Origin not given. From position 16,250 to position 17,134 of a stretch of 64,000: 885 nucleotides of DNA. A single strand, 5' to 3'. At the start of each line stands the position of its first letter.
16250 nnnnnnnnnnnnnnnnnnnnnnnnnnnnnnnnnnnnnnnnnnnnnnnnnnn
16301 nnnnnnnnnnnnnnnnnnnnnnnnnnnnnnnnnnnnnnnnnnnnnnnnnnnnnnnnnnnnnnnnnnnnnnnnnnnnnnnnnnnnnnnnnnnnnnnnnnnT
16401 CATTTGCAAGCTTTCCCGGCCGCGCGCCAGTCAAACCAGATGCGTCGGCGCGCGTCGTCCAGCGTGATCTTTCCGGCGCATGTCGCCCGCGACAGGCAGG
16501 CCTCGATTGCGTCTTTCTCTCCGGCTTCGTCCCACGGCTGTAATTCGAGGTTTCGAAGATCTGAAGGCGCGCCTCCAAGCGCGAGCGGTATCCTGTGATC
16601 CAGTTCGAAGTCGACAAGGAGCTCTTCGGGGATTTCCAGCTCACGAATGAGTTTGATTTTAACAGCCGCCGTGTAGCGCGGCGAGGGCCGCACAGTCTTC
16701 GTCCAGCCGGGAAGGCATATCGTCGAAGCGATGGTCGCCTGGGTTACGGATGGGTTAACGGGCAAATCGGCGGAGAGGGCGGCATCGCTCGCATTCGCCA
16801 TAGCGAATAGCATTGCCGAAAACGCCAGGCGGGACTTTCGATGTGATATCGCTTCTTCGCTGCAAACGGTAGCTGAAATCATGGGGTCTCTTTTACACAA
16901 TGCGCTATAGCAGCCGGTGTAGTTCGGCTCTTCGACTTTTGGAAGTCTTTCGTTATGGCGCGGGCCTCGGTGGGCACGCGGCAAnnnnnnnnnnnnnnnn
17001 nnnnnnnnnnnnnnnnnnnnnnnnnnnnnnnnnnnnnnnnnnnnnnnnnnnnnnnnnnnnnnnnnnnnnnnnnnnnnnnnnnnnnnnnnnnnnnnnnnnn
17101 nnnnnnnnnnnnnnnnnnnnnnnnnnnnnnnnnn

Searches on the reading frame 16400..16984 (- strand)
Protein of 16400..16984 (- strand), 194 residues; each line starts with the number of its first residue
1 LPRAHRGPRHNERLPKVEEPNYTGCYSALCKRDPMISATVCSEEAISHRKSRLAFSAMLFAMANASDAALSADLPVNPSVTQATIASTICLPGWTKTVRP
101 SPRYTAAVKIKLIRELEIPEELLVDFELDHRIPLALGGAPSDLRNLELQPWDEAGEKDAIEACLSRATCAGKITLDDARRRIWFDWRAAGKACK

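Call 6: search_protein_families(library=pfam, proteins=[window:16400-16984:-], max_evalue=0.01)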
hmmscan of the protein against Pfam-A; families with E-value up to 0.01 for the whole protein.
window:16400-16984:- (194 aa): 0 families

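Call 29: search_protein_families(library=phrogs, proteins=[window:16400-16984:-], max_evalue=0.05)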
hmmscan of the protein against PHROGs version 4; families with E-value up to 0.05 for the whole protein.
window:16400-16984:- (194 aa): 0 families

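Call 53: search_protein_families(library=padloc, proteins=[window:16400-16984:-], max_evalue=0.01)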
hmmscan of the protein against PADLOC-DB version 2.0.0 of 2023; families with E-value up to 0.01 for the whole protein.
window:16400-16984:- (194 aa): 0 families

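Call 73: search_protein_families(library=pfam, proteins=[window:16400-16984:-], max_evalue=0.1)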
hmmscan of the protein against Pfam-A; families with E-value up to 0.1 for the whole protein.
window:16400-16984:- (194 aa): 0 families
